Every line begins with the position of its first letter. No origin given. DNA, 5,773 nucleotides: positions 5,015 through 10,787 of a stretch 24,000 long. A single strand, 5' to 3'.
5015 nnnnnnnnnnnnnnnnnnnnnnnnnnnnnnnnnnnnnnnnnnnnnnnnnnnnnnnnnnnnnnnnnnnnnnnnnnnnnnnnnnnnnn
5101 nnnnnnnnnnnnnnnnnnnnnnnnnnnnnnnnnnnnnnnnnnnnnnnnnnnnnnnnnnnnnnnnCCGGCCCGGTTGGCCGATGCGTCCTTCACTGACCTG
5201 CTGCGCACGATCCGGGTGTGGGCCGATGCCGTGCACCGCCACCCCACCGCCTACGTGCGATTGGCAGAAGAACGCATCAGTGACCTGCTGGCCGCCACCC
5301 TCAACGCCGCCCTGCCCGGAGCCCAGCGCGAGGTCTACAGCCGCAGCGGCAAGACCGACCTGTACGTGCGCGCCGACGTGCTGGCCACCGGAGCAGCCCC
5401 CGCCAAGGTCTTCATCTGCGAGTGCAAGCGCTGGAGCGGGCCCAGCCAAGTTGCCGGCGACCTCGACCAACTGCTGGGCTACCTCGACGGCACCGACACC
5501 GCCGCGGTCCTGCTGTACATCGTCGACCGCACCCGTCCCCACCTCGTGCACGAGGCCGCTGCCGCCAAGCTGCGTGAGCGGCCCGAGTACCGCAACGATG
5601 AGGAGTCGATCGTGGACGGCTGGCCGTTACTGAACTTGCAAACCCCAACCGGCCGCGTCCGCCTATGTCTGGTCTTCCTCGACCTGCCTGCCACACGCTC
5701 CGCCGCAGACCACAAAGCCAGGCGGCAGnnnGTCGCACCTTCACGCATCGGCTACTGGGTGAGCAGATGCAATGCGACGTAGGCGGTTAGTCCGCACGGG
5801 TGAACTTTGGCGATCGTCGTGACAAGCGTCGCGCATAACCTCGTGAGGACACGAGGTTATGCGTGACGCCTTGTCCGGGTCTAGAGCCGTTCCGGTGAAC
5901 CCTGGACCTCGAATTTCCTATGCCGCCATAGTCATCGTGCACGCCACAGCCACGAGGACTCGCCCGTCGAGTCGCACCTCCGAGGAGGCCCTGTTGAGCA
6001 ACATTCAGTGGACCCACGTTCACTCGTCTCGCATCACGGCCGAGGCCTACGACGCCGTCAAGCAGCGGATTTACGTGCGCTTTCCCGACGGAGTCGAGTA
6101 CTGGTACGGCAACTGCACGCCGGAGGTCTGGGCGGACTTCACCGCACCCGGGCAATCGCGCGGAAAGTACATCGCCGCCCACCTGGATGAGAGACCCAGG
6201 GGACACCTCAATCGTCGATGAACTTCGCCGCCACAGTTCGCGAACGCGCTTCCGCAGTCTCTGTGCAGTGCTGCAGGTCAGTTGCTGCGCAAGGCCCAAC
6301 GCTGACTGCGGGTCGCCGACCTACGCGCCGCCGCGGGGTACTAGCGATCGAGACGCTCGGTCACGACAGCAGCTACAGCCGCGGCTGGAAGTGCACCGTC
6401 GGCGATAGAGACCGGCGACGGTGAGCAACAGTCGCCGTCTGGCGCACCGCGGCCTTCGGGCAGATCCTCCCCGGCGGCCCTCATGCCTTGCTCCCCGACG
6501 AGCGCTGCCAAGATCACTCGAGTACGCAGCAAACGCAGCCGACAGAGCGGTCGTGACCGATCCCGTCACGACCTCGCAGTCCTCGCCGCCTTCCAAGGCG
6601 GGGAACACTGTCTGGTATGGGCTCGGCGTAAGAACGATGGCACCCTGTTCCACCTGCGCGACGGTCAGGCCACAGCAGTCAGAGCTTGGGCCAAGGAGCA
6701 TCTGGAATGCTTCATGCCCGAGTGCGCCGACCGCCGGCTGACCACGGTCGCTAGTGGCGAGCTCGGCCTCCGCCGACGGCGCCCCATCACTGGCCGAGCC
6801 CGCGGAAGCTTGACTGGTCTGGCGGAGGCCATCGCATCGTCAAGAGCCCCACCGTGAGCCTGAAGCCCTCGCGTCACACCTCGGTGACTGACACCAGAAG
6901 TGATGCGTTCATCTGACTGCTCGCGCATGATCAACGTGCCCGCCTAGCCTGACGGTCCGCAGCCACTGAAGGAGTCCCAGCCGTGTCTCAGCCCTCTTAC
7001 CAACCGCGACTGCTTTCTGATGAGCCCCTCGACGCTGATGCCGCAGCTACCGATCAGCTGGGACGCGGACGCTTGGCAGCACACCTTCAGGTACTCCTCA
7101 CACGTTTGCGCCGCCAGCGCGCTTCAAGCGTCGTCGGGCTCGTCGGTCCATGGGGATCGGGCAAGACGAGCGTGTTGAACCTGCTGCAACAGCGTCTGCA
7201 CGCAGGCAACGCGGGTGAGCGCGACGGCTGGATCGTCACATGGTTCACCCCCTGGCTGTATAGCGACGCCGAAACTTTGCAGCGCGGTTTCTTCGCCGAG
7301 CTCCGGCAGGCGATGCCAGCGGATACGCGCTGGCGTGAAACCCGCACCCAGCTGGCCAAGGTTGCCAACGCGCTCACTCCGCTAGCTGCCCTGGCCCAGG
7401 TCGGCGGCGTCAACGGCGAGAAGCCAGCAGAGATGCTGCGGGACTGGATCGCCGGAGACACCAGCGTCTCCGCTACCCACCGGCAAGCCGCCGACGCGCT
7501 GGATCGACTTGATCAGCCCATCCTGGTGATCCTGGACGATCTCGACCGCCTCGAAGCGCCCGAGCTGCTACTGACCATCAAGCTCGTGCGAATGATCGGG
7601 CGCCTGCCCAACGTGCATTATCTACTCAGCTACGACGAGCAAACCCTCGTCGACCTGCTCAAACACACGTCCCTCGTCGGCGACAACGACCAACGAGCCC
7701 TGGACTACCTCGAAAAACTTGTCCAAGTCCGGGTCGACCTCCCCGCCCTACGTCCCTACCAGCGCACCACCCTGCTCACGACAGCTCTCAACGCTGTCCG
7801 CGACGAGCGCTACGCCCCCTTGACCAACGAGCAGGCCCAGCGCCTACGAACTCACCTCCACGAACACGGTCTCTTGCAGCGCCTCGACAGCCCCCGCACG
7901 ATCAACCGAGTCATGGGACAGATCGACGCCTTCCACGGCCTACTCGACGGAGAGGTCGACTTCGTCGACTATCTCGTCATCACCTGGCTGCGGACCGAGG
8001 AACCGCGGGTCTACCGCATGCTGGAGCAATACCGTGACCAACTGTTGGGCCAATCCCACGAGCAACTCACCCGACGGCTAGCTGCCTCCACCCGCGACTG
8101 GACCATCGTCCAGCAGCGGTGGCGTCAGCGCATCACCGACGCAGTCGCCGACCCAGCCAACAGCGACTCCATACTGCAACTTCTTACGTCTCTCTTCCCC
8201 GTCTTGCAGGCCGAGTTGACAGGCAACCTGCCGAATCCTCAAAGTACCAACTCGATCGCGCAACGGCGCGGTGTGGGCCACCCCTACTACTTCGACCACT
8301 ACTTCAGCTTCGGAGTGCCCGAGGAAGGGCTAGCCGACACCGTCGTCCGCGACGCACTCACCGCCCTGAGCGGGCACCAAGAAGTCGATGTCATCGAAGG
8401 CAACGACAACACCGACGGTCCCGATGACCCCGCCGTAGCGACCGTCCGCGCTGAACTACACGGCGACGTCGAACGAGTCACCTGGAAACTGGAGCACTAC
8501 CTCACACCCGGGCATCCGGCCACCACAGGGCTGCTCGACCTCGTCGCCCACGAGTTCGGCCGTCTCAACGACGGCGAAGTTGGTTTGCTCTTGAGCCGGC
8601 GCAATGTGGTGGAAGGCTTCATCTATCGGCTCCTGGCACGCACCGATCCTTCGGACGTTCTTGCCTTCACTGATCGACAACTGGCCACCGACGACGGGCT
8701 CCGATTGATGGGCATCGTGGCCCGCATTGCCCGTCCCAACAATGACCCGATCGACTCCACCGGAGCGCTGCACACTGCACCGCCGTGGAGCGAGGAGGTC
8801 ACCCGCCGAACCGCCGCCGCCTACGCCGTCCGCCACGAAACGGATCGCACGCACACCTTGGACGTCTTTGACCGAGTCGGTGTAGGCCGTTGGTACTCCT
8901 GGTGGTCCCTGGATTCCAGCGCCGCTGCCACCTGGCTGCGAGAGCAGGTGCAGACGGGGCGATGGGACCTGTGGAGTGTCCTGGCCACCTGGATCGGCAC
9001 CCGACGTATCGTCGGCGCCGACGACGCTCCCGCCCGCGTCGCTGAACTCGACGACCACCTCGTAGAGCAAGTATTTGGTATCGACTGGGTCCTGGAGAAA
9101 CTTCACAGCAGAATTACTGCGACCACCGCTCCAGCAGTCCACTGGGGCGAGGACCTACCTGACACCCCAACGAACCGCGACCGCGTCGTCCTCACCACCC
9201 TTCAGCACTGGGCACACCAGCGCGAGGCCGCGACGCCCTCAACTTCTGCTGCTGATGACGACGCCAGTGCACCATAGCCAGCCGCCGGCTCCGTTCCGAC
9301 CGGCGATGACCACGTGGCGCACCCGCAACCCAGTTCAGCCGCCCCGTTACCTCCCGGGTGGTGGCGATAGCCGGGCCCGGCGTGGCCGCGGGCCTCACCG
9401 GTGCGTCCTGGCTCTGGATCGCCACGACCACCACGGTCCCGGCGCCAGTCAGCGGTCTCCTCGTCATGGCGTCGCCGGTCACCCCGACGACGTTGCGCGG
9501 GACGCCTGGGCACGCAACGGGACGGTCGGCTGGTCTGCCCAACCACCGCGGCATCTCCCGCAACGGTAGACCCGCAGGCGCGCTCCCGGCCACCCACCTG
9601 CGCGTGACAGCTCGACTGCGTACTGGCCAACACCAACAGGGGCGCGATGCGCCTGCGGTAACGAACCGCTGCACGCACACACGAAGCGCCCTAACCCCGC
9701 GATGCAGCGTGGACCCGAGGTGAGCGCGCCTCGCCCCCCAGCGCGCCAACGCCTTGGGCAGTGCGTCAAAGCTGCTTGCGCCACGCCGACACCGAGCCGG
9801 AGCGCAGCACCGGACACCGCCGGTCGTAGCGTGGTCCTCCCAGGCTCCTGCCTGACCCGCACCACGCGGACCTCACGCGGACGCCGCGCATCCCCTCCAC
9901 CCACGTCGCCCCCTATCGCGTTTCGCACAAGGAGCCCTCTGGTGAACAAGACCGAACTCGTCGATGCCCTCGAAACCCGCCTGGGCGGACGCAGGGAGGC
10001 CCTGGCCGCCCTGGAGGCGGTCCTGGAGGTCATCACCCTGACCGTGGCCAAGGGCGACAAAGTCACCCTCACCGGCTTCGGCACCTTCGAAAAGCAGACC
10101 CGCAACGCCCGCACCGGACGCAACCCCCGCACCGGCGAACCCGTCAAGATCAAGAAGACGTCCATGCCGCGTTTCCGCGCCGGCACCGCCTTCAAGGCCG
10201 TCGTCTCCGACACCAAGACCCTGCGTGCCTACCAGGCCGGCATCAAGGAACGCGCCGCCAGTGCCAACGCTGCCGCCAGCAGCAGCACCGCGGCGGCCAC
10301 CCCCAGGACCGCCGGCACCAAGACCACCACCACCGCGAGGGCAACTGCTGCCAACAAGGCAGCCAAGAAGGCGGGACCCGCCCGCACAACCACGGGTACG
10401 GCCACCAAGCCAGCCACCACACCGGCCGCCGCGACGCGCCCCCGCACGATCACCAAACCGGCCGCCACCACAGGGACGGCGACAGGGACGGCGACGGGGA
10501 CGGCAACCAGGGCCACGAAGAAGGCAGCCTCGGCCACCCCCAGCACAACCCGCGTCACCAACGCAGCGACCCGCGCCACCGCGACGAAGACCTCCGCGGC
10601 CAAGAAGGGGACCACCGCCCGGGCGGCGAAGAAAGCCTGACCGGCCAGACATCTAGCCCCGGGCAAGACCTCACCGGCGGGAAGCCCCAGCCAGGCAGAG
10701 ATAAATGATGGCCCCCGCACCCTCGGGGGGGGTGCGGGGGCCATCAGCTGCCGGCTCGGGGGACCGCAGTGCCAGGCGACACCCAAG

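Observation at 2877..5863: Candidate two-gene nuclease module: a DUF1016/YhcG PD-(D/E)XK protein coupled to an unrecognised 513-aa protein with its own D...ExK core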

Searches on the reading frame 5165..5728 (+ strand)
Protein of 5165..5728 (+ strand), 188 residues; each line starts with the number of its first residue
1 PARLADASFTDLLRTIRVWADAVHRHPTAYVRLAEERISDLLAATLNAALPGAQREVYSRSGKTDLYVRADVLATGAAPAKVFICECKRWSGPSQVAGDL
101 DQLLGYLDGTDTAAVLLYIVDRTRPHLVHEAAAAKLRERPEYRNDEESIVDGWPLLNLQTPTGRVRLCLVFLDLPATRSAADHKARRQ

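Call 46: search_solved_structures(query=A4, max_evalue=10, show_alignments=3)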
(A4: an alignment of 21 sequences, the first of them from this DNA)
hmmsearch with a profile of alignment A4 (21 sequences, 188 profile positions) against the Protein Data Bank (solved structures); distinct sequences matched with E-value up to 10: 0.

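Call 47: search_protein_families(library=pfam, proteins=[window:5165-5728:+], max_evalue=10)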
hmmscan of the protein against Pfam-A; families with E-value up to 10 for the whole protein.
window:5165-5728:+ (188 aa): 0 families

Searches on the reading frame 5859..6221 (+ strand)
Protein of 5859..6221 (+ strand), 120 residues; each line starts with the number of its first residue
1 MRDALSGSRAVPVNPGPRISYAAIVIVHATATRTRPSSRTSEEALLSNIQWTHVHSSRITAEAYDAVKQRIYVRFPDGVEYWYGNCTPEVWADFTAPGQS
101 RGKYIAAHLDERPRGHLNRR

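Call 3: search_protein_families(library=pfam, proteins=[window:5859-6221:+], max_evalue=0.1)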
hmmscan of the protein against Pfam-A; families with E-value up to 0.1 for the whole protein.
window:5859-6221:+ (120 aa): 1 family
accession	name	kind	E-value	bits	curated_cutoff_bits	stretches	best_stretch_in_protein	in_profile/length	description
PF13619.11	KTSC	-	9.3e-07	28.9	25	1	56-109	2-54/58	KTSC domain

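Call 4: search_protein_families(library=padloc, proteins=[window:5859-6221:+], max_evalue=0.1)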
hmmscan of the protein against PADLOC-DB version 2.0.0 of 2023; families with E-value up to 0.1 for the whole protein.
window:5859-6221:+ (120 aa): 0 families

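Call 5: search_protein_families(library=ncbifam, proteins=[window:5859-6221:+], max_evalue=0.1)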
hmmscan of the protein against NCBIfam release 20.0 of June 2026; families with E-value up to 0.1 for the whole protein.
window:5859-6221:+ (120 aa): 0 families

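Call 87: search_protein_families(library=pfam, proteins=[window:5859-6218:+], max_evalue=0.1)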
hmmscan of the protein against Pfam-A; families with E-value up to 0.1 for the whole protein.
window:5859-6218:+ (120 aa): 1 family
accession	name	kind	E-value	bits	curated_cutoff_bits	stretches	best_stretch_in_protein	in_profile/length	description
PF13619.11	KTSC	-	9.3e-07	28.9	25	1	56-109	2-54/58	KTSC domain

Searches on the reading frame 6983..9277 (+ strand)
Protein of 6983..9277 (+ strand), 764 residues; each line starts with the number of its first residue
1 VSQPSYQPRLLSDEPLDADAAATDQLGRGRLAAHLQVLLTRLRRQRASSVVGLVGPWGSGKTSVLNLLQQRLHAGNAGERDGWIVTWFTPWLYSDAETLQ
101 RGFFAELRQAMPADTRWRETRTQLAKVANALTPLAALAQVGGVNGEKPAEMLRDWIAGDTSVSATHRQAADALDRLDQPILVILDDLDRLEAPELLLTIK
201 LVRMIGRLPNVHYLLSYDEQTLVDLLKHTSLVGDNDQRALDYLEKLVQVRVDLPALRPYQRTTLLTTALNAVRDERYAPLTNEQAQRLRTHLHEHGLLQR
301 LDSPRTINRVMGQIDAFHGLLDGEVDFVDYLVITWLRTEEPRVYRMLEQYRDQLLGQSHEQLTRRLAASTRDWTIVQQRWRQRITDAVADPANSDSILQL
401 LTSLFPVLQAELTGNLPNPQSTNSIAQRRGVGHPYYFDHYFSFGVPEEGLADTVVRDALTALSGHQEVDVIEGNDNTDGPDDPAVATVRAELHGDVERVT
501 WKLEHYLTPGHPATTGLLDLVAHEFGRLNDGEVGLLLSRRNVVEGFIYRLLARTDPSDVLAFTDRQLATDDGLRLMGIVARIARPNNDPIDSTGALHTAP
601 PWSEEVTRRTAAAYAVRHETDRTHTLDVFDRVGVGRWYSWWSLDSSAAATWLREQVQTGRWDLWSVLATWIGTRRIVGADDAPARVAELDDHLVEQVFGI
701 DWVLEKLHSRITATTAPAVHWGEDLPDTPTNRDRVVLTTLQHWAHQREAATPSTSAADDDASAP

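Call 3: search_protein_families(library=pfam, proteins=[window:6983-9277:+], max_evalue=0.1)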
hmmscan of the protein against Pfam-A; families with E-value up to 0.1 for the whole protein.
window:6983-9277:+ (764 aa): 9 families
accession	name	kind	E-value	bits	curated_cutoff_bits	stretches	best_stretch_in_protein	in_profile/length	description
PF07693.20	KAP_NTPase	-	3.6e-43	148.3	20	1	46-320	18-292/293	KAP family P-loop domain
PF13191.12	AAA_16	-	7.2e-10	40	32.6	1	27-204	4-158/167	AAA ATPase domain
PF13401.12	AAA_22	-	1.8e-05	25.5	27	1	49-200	6-105/130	AAA domain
PF25199.1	nSTAND_NTPase5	-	0.0043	17.3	34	1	39-90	32-78/145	Novel STAND NTPase 5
PF00005.33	ABC_tran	-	0.0079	17.2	25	1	47-74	10-37/137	ABC transporter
PF20703.3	nSTAND1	-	0.019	15.1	27.1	1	34-126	22-106/379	Novel STAND NTPase 1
PF13238.12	AAA_18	-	0.023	15.6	29.4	0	51-97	1-44/128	AAA domain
PF05729.18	NACHT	-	0.056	13.7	26.7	0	147-215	49-126/167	NACHT domain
PF19993.5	DO-GTPase2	-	0.091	12.9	27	0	50-77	2-29/226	Double-GTPase 2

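Call 4: search_protein_families(library=padloc, proteins=[window:6983-9277:+], max_evalue=0.1)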
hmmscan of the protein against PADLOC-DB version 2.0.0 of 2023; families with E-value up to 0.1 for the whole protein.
window:6983-9277:+ (764 aa): 8 families
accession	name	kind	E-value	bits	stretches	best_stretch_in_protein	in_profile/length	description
PDLC02361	PifA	-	1.7e-60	203.4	1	12-463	7-459/720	PifA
PDLC02210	QatA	-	6.9e-16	55.9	2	162-260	187-284/593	-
PDLC02209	QatA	-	1.8e-09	34.7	2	22-123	9-107/646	-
PDLC04959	PDC-S20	-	9.1e-07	26.7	1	22-147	17-137/464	-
PDLC04957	PDC-S20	-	4.8e-06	24.3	1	23-93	5-77/446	-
PDLC04958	PDC-S20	-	6.1e-05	20.5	1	23-86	3-61/458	-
PDLC02456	BrxA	-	0.0008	16.7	1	354-414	33-92/280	BrxA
PDLC04735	PDC-M62A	-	0.07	10.1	1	45-85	61-101/633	-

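Call 5: search_protein_families(library=ncbifam, proteins=[window:6983-9277:+], max_evalue=0.1)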
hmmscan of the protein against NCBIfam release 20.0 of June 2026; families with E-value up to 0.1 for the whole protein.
window:6983-9277:+ (764 aa): 7 families
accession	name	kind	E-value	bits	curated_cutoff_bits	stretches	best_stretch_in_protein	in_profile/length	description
NF041923.1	QatA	equivalog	5.3e-12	45.2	600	2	21-129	8-113/628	Qat anti-phage system ATPase QatA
TIGR02928.1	TIGR02928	subfamily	0.0018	17.2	181.3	0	161-200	112-154/366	orc1/cdc6 family replication initiation protein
NF010068.0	PRK13548.1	equivalog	0.025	13.7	261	1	46-74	29-57/261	heme ABC transporter ATP-binding protein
TIGR00958.1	3a01208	subfamily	0.03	12.6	874.6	1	48-70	507-529/711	antigen peptide transporter 2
NF007921.0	PRK10636.1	equivalog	0.044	12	917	1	50-138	29-111/638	ABC transporter ATP-binding protein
TIGR01192.1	chvA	subfamily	0.046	12.3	585.4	1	46-78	359-390/585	glucan export ABC transporter ATP-binding protein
NF010178.0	PRK13657.1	equivalog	0.096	11.1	733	0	46-78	359-390/588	glucan ABC transporter ATP-binding protein/ permease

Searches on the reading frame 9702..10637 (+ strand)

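Call 80: search_protein_families(library=pfam, proteins=[window:9702-10637:+], max_evalue=0.001)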
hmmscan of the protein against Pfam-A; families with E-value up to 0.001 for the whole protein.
window:9702-10637:+ (312 aa): 1 family
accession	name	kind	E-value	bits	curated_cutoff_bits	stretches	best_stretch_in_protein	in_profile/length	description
PF00216.26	Bac_DNA_binding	-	5.4e-25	87.9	22.4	1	81-168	1-89/90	Bacterial DNA-binding protein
